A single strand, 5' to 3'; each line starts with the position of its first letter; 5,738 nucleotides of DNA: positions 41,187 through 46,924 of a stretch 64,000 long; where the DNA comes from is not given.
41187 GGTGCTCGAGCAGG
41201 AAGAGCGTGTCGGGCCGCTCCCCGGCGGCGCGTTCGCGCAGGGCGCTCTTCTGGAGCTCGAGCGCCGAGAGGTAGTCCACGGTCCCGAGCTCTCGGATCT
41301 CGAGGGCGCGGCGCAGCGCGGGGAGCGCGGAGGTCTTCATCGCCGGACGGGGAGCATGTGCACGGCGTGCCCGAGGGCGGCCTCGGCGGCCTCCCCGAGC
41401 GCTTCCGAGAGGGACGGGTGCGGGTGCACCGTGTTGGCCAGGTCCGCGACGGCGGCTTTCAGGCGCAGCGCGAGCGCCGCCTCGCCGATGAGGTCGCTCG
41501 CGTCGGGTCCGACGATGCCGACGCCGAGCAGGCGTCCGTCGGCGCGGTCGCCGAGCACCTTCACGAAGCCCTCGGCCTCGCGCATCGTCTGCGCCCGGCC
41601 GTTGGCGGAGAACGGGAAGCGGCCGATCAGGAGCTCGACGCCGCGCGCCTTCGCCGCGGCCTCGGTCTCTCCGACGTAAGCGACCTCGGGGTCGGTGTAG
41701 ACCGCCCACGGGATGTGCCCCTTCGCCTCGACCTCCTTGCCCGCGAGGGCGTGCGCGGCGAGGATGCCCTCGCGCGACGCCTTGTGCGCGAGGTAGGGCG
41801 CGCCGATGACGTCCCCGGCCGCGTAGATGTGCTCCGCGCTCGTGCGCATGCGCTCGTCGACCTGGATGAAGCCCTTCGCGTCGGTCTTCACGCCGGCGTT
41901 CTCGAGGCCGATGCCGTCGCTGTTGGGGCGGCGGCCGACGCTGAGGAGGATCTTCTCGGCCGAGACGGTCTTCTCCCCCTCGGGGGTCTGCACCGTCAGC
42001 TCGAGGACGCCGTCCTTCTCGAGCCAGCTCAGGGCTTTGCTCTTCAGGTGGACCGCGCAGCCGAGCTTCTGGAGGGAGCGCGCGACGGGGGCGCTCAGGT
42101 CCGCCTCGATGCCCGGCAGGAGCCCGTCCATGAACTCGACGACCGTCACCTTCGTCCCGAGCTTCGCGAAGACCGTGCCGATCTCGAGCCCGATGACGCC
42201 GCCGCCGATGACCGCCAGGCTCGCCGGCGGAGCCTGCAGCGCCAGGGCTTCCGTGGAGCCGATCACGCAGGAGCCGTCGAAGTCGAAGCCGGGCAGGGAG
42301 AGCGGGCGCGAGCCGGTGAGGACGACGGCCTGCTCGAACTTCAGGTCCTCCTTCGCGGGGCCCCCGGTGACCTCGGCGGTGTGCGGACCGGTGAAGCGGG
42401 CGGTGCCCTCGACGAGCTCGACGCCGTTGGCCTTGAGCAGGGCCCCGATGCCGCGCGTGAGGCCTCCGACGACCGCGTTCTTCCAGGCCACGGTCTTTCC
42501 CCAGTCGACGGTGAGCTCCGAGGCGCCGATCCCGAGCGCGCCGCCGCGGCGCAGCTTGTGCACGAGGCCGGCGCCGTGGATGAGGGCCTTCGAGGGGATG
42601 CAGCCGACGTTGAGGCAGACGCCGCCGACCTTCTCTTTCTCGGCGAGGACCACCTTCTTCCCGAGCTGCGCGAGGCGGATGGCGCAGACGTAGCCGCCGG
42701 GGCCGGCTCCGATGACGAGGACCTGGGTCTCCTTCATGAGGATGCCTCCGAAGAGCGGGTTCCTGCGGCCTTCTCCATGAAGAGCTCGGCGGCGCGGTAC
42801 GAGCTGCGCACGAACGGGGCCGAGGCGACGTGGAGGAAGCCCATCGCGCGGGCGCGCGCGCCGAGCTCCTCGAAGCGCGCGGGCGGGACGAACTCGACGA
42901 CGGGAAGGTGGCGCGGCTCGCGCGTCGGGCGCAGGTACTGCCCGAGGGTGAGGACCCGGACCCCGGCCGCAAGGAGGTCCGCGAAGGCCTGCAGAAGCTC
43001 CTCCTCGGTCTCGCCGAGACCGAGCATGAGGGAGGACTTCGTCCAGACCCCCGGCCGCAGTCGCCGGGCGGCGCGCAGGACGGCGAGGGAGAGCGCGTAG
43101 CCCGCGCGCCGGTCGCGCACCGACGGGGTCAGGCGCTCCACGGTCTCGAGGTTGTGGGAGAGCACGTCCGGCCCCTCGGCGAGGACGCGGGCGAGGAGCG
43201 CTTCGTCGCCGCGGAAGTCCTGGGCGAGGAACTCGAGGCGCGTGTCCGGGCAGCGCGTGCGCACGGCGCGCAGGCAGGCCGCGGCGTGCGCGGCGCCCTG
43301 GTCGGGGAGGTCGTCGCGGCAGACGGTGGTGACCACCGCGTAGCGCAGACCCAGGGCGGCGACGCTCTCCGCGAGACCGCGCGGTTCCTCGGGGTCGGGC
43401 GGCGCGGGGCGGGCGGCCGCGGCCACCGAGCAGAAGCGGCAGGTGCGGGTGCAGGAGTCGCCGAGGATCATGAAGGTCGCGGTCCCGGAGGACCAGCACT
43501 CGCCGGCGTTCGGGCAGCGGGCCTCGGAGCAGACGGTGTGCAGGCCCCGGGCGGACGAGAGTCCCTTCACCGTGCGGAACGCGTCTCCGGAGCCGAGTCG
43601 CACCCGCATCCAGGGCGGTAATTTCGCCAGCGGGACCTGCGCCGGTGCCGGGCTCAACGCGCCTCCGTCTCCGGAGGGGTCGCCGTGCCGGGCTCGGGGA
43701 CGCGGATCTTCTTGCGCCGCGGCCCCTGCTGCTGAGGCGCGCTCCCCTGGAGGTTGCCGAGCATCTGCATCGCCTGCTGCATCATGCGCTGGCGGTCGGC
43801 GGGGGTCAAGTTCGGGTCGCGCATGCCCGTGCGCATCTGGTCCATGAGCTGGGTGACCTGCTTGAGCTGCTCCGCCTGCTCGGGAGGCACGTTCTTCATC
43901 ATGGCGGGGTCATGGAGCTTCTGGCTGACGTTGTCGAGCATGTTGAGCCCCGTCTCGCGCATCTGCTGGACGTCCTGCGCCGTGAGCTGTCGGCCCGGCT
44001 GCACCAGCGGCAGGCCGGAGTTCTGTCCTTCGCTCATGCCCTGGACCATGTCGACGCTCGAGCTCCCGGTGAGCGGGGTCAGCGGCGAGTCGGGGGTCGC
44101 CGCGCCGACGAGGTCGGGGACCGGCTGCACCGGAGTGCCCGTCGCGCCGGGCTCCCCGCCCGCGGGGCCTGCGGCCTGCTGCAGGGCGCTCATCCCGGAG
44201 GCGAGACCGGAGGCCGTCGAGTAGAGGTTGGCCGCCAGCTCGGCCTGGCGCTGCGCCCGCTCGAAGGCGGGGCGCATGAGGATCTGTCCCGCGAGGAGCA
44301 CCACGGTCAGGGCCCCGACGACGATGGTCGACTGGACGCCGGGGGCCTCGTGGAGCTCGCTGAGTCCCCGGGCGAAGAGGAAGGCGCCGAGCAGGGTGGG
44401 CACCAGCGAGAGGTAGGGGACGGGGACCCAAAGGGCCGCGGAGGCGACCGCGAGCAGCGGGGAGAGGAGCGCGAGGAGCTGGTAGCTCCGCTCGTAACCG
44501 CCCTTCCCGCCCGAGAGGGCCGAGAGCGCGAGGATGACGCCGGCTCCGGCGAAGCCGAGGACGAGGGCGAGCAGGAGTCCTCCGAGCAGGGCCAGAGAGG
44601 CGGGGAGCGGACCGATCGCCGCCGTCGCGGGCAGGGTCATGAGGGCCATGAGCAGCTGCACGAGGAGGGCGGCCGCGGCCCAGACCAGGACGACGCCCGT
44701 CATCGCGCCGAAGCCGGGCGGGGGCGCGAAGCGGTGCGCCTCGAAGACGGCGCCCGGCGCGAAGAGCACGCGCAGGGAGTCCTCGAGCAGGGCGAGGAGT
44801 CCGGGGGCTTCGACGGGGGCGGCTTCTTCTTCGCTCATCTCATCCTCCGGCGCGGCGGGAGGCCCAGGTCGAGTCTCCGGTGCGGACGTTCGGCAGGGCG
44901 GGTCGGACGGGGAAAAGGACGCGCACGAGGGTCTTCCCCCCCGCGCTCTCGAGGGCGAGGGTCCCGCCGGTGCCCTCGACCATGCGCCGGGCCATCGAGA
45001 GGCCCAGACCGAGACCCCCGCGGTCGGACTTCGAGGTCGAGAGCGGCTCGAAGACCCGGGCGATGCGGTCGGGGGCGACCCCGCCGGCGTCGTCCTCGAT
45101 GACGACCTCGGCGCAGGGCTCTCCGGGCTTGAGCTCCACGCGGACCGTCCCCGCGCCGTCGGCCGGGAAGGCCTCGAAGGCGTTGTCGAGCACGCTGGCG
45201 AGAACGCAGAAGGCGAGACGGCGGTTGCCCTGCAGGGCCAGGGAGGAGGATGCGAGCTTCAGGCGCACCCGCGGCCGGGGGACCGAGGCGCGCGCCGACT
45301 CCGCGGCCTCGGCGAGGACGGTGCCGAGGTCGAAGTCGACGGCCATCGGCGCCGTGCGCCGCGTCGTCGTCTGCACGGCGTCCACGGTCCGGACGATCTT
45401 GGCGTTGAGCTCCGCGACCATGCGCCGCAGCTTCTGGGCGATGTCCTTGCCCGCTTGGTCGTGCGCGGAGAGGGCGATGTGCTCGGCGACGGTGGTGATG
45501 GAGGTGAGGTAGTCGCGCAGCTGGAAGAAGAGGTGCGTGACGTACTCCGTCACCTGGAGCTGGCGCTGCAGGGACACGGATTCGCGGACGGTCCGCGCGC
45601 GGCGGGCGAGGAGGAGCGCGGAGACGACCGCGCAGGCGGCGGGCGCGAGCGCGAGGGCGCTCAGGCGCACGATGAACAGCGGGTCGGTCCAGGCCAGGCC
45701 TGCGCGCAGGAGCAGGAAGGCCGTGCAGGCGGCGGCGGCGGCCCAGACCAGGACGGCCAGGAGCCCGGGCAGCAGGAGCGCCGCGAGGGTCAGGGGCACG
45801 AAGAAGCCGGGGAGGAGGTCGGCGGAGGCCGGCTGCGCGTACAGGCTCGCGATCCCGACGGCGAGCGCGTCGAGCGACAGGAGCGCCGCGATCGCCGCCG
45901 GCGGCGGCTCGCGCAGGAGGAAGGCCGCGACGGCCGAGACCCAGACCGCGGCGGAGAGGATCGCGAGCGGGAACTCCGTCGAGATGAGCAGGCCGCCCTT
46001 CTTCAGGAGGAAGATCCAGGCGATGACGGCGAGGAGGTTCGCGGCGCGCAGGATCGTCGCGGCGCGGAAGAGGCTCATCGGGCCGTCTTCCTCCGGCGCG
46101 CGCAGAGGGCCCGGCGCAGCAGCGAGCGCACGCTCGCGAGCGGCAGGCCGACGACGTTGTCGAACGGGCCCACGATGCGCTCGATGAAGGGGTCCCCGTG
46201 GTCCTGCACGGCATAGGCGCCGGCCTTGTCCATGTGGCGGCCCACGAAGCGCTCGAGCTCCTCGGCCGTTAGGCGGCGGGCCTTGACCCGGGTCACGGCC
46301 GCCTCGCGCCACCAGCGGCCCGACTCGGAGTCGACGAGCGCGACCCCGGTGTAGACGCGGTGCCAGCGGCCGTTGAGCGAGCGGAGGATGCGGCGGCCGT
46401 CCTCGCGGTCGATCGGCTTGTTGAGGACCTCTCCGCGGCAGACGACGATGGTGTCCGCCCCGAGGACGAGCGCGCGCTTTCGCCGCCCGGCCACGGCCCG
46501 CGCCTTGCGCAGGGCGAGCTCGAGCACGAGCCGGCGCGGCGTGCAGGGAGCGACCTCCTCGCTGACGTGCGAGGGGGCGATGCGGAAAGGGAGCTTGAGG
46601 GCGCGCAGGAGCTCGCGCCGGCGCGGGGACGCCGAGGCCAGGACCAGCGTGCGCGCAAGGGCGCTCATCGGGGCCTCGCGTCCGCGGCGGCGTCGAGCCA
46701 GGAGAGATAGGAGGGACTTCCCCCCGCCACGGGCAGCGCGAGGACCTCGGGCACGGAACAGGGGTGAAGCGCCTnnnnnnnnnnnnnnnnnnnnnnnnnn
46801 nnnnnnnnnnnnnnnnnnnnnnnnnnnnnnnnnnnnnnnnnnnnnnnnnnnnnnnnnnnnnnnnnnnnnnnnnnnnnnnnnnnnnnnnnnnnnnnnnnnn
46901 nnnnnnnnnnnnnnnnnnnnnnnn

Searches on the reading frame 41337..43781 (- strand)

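Call 27: search_protein_families(library=pfam, proteins=[window:41337-43781:-], max_evalue=0.001)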
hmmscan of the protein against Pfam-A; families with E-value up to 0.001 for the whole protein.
window:41337-43781:- (814 aa): 13 families
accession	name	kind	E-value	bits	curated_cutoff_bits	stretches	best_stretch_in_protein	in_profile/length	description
PF07992.20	Pyr_redox_2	-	2.3e-64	218.1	26.1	1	353-672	2-291/291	Pyridine nucleotide-disulphide oxidoreductase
PF02852.28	Pyr_redox_dim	-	1.7e-36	125.2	25.3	1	690-799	1-110/110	Pyridine nucleotide-disulphide oxidoreductase, dimerisation domain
PF00070.33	Pyr_redox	-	4.6e-20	72.4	22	1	522-592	2-74/82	Pyridine nucleotide-disulphide oxidoreductase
PF01134.28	GIDA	-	9.5e-08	31.9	22.1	1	353-412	1-58/391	Glucose inhibited division protein A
PF01494.25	FAD_binding_3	-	3.1e-06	27.1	22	1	351-383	1-33/349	FAD binding domain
PF00890.30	FAD_binding_2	-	1e-05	25.4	20.4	1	354-385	2-33/414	FAD binding domain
PF13738.12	Pyr_redox_3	-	1.6e-05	24.7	30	0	355-386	1-33/305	Pyridine nucleotide-disulphide oxidoreductase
PF13450.12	NAD_binding_8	-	1.8e-05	25.3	21.9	1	356-389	1-35/68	NAD(P)-binding Rossmann-like domain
PF12831.13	FAD_oxidored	-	9.4e-05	22.3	27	1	353-388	1-37/416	FAD dependent oxidoreductase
PF03486.20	HI0933_like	-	0.0001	22.3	50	1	353-385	2-34/244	HI0933-like protein Rossmann domain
PF02737.24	3HCDH_N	-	0.00011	22.7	22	0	522-571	2-51/180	3-hydroxyacyl-CoA dehydrogenase, NAD binding domain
PF01266.30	DAO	-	0.00011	22.3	27.9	0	354-386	2-35/353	FAD dependent oxidoreductase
PF03721.20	UDPG_MGDP_dh_N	-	0.00045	20.3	27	0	522-561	3-42/187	UDP-glucose/GDP-mannose dehydrogenase family, NAD binding domain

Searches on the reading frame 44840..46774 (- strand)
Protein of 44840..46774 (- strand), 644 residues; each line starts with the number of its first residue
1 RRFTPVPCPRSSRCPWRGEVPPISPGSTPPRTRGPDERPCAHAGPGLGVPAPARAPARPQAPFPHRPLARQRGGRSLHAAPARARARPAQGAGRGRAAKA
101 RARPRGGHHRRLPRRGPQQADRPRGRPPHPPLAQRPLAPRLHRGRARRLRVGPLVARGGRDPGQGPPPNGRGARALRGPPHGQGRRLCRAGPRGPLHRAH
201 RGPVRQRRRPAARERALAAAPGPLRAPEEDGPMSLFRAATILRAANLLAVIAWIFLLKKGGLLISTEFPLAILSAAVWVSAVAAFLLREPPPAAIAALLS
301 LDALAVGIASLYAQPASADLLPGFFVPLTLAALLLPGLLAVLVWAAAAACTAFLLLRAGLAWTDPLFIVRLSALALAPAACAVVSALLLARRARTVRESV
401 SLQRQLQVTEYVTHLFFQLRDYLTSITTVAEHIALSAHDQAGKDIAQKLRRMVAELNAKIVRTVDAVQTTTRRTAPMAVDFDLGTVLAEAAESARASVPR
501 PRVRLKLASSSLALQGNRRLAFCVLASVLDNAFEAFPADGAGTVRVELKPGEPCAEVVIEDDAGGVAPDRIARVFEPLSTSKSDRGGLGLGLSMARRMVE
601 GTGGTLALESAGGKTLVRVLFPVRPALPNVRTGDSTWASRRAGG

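Call 28: search_protein_families(library=pfam, proteins=[window:44840-46774:-], max_evalue=0.001)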
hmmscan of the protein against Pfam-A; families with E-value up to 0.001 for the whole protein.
window:44840-46774:- (644 aa): 1 family
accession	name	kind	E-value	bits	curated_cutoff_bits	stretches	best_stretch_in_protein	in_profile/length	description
PF02518.31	HATPase_c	-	6.9e-16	59.1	26.4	1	524-624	9-110/111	Histidine kinase-, DNA gyrase B-, and HSP90-like ATPase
